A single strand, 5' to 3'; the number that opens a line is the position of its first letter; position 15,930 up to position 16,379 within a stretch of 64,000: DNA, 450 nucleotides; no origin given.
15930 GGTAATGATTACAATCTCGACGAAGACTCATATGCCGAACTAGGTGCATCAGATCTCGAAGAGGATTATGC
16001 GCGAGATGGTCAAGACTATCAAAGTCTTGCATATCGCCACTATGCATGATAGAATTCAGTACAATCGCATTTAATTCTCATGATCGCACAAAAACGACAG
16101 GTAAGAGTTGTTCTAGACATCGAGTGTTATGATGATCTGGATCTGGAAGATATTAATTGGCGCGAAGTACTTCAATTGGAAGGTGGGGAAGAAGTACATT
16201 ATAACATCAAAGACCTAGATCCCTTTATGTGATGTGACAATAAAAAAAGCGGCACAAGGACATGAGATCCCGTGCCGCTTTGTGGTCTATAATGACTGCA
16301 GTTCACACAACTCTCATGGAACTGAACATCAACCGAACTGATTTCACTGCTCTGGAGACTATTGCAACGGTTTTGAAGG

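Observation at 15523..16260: Iteron array plus AT-rich tract in a 740-bp gene-free gap: candidate replication origin or regulator-binding array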

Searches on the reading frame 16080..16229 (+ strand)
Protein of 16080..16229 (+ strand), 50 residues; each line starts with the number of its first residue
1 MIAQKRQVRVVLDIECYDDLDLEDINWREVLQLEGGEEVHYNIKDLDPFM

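Call 51: find_related_loci(query=A1, collection=viral_contigs, flank=3000)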
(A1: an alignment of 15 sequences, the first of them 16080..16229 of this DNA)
Query A1 (50 aa) in viral_contigs; peptide patterns used: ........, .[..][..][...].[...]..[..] (x = any residue, [..] = any of these).
450 stretches matched a pattern; 417 encode a relative of the query (tblastn E <= 1e-3); the best 80 are kept; 80 distinct loci.
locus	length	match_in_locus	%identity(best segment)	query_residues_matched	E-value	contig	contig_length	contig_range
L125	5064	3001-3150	100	1-50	1e-29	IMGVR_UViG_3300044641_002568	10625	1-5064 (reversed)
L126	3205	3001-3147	86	1-49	4e-25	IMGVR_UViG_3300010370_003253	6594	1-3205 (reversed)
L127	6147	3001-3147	82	1-49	1e-23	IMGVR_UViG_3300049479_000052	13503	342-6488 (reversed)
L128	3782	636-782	84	1-49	2e-23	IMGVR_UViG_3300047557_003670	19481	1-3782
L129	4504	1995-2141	84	1-49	2e-23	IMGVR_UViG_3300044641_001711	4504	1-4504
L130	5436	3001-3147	80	1-49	1e-22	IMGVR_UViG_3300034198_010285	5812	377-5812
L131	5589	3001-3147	76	1-49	2e-21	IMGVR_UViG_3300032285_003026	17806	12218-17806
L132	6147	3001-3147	76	1-49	3e-21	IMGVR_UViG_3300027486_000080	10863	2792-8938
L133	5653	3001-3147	76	1-49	3e-21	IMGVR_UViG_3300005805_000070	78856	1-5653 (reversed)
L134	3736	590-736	76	1-49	3e-21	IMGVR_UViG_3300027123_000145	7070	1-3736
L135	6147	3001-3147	76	1-49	3e-21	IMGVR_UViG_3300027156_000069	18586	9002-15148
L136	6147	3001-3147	76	1-49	3e-21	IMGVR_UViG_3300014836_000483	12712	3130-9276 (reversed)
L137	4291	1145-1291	73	1-49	1e-20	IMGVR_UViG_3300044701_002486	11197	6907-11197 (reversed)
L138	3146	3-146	75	2-49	2e-20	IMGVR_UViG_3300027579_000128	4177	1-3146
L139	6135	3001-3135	87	1-45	2e-20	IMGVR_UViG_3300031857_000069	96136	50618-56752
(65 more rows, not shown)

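Call 56: search_protein_families(library=pfam, proteins=[window:16080-16229:+], max_evalue=1)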
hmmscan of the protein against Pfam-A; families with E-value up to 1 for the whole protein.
window:16080-16229:+ (50 aa): 0 families

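Call 58: find_homologous_proteins(query=window:16080-16229:+, max_evalue=0.001)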
Query window:16080-16229:+ (50 aa): 121 proteins with E <= 0.001 among 121 candidates; the best 120 are listed.
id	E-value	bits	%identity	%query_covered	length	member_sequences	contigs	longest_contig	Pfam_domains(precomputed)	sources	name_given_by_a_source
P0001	3.3e-24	100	98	98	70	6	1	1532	-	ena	-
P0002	1.1e-22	95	90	98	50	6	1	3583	-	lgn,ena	-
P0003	7.9e-21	90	86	98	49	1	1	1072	-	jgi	jgi:hypothetical protein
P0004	7.9e-21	90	86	98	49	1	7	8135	-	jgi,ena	-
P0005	8.4e-21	89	86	98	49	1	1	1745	-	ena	-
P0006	8.7e-21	89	86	98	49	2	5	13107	-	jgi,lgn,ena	-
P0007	3.1e-20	88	84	98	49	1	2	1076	-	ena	-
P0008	3.4e-20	88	84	98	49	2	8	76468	-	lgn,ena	-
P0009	4.1e-20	87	84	98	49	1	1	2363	-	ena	-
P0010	4.2e-20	87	84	98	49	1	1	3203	-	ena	-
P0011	6.1e-20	87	84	98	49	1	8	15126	-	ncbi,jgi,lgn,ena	jgi:hypothetical protein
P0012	8.1e-20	86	86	98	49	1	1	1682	-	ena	-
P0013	2.3e-19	85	82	98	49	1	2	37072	-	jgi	jgi:hypothetical protein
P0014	2.5e-19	85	78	100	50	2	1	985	-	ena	-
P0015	3.1e-19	85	80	98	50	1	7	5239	-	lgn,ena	-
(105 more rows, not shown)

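Call 67: predict_structure(alignment_id=A2)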
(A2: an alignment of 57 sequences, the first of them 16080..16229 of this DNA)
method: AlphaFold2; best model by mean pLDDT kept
length: 50 residues; sequences in the alignment: 57
mean_pLDDT: 85.2   pTM: 0.56
mean pLDDT of the five models: 85.2, 81.2, 80.3, 73.9, 72.4
residues with pLDDT >= 90: 11; 70-90: 36; 50-70: 2; < 50: 1
segments of 3 or more residues with pLDDT < 50: none
pLDDT, mean of each block of 10 residues (from residue 1): 83 88 89 89 76
secondary structure, 60 per line:
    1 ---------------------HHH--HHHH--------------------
elements in order: H27-30

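Call 90: fold_search(model_id=the predicted structure, library=pdb)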
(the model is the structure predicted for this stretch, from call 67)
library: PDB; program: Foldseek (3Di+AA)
matches with E <= 10: 0; with E <= 0.001: 0
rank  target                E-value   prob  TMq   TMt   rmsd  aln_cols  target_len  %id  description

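Call 97: search_protein_families(library=phrogs, proteins=[window:16080-16229:+], max_evalue=0.01)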
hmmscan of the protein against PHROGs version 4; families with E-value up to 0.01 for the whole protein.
window:16080-16229:+ (50 aa): 1 family
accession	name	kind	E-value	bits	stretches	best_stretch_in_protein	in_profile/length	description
phrog_12516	-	unknown function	4.7e-13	50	1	3-43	8-48/58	-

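Call 98: search_dna_similar(query=window:16080-16229:+, collection=phages, mode=protein, max_rows=60, max_evalue=0.01)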
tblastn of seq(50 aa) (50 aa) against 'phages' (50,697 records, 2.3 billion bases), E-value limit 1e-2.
Records with a match: 17; places in all: 19; records where one place covers at least 80% of the query: 10.
Best place of each record, by identity: 60-80% 2; <60% 15.
By first word of the organism name: Synechococcus 16; Marine 1.
By host as written in the record: Synechococcus sp. WH 7803 4; Parasynechococcus marenigrum WH 8102 3; Synechococcus sp. KCZYC6 2; Synechococcus sp. WH7803 2; Synechococcus str. WH8109 2; Synechococcus sp. WH8017 2; Synechococcus sp. 1; - 1.
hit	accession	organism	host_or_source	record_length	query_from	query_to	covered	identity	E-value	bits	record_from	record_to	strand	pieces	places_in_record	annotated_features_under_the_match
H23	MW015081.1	Synechococcus phage S-SRM01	Synechococcus sp. KCZYC6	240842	1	49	98%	63.3%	7e-15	71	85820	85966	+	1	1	hypothetical protein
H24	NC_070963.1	Synechococcus phage S-SRM01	Synechococcus sp. KCZYC6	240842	1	49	98%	63.3%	7e-15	71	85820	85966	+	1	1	hypothetical protein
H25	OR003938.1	Synechococcus phage DSL-LC03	Synechococcus sp.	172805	4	48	90%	58.7%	3e-8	52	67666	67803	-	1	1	hypothetical protein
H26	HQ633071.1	Synechococcus phage S-SKS1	Synechococcus sp. WH7803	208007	1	44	88%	56.8%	1e-8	54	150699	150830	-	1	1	hypothetical protein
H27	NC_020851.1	Synechococcus phage S-SKS1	Synechococcus sp. WH7803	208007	1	44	88%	56.8%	1e-8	54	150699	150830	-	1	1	hypothetical protein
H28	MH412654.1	Synechococcus phage S-T4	Synechococcus sp. WH 7803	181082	2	45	88%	45.7%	5e-4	40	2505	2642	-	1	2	hypothetical protein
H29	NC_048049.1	Synechococcus phage S-T4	Synechococcus sp. WH 7803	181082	2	45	88%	45.7%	5e-4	40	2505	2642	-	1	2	hypothetical protein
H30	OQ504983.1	Synechococcus phage S-8S55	Parasynechococcus marenigrum WH 8102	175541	2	40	78%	48.7%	4e-4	40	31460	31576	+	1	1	hypothetical protein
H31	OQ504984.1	Synechococcus phage S-8S56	Parasynechococcus marenigrum WH 8102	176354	2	40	78%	48.7%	4e-4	40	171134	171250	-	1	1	hypothetical protein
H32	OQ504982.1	Synechococcus phage S-8S53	Parasynechococcus marenigrum WH 8102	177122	2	40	78%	48.7%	4e-4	40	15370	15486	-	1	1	hypothetical protein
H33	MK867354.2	Synechococcus phage S-SCSM1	Synechococcus sp. WH 7803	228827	3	46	88%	40.9%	6e-4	40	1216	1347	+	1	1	hypothetical protein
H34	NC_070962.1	Synechococcus phage S-SCSM1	Synechococcus sp. WH 7803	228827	3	46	88%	40.9%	6e-4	40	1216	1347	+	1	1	hypothetical protein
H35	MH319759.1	Marine virus AG-345-O18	single cell amplified by WGA-X; seawater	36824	1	46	92%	37.0%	2e-3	39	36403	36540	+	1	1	record has no annotation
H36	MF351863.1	Synechococcus phage Bellamy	Synechococcus str. WH8109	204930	3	39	74%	45.9%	1e-3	39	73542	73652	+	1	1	103: hypothetical protein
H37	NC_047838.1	Synechococcus phage Bellamy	Synechococcus str. WH8109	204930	3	39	74%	45.9%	1e-3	39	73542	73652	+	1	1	103: hypothetical protein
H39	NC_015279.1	Synechococcus phage S-SM2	Synechococcus sp. WH8017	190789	3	39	74%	43.2%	2e-3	39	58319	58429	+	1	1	hypothetical protein (x2)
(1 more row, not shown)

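Call 99: get_annotated_region(hit=H27, flank=1500)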
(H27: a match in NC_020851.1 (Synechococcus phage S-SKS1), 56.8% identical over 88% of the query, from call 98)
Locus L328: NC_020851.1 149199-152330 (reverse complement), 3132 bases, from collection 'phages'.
description: Synechococcus phage S-SKS1 genomic sequence.
organism: Synechococcus phage S-SKS1 (NCBI taxid 754042)
taxonomy: Viruses; Duplodnaviria; Heunggongvirae; Uroviricota; Caudoviricetes; Llyrvirus; Llyrvirus SSKS1
host: Synechococcus sp. WH7803; source: North Atlantic; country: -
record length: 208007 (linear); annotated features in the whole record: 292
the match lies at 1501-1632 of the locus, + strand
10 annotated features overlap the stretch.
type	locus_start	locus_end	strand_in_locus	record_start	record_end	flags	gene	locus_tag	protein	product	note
CDS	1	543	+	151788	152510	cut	-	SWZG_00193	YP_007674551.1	hypothetical protein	-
CDS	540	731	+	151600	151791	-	-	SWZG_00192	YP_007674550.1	hypothetical protein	-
CDS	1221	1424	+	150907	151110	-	-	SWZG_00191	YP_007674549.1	hypothetical protein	-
CDS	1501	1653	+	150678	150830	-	-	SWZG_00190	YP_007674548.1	hypothetical protein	-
CDS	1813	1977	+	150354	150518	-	-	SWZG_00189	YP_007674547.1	hypothetical protein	-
CDS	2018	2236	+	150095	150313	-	-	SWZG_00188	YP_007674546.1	hypothetical protein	-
CDS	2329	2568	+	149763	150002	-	-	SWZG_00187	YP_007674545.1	hypothetical protein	-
CDS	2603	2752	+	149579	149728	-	-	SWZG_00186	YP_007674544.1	hypothetical protein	-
CDS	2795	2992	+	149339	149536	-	-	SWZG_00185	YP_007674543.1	hypothetical protein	-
CDS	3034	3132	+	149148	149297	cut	-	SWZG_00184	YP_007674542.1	hypothetical protein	-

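Call 100: get_annotated_region(hit=H25, flank=1500)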
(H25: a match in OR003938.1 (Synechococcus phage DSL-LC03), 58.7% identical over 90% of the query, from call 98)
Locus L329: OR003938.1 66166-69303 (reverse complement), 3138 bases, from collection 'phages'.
description: Synechococcus phage DSL-LC03, complete genome.
organism: Synechococcus phage DSL-LC03 (NCBI taxid 3058961)
taxonomy: Viruses; Duplodnaviria; Heunggongvirae; Uroviricota; Caudoviricetes; Kyanoviridae
host: Synechococcus sp.; source: water sample of Dishui Lake; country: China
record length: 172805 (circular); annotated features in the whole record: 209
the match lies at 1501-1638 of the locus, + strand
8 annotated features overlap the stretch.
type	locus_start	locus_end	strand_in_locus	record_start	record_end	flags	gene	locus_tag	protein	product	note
CDS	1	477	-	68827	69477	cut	-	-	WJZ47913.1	Mom-like DNA modification protein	-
CDS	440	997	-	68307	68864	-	-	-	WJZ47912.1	type II restriction endonuclease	-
CDS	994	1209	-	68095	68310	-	-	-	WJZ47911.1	hypothetical protein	-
CDS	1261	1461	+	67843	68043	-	-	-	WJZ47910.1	hypothetical protein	-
CDS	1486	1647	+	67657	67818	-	-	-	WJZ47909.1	hypothetical protein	-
CDS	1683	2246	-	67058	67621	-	-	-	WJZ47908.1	hypothetical protein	-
CDS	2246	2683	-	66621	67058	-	-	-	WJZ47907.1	hypothetical protein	-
CDS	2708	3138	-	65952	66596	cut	-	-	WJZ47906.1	hypothetical protein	-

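Call 101: get_annotated_region(hit=H39, flank=1500)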
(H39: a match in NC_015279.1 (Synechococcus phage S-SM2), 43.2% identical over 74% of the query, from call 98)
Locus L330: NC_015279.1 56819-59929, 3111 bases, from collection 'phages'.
description: Synechococcus phage S-SM2, complete genome.
organism: Synechococcus phage S-SM2 (NCBI taxid 444860)
taxonomy: Viruses; Duplodnaviria; Heunggongvirae; Uroviricota; Caudoviricetes; Kyanoviridae; Nilusvirus; Nilusvirus ssm2
host: Synechococcus sp. WH8017; source: -; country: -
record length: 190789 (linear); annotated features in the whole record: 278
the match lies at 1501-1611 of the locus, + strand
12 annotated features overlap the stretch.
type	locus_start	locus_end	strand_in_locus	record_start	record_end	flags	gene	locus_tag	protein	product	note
CDS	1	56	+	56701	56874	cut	-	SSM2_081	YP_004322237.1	hypothetical protein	T4-LIKE GC: 692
CDS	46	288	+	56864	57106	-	-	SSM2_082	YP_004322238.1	hypothetical protein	T4-LIKE GC: 1194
CDS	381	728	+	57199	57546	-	-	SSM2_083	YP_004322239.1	hypothetical protein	T4-LIKE GC: 637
CDS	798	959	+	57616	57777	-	-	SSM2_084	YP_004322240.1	hypothetical protein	T4-LIKE GC: 1195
CDS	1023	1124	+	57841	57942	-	-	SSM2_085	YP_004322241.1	hypothetical protein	T4-LIKE GC: 1196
CDS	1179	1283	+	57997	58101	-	-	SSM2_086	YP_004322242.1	hypothetical protein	T4-LIKE GC: 1197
CDS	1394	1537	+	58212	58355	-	-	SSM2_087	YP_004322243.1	hypothetical protein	T4-LIKE GC: 1198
CDS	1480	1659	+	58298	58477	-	-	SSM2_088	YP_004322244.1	hypothetical protein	T4-LIKE GC: 1199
CDS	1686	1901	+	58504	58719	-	gp90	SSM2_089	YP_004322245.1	gp90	T4-LIKE GC: 1200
CDS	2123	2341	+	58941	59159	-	-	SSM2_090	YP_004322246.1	hypothetical protein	T4-LIKE GC: 1201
CDS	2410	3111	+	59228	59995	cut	-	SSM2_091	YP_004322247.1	hypothetical protein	T4-LIKE GC: 102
CDS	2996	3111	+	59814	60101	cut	-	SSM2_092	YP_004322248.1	hypothetical protein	T4-LIKE GC: 1202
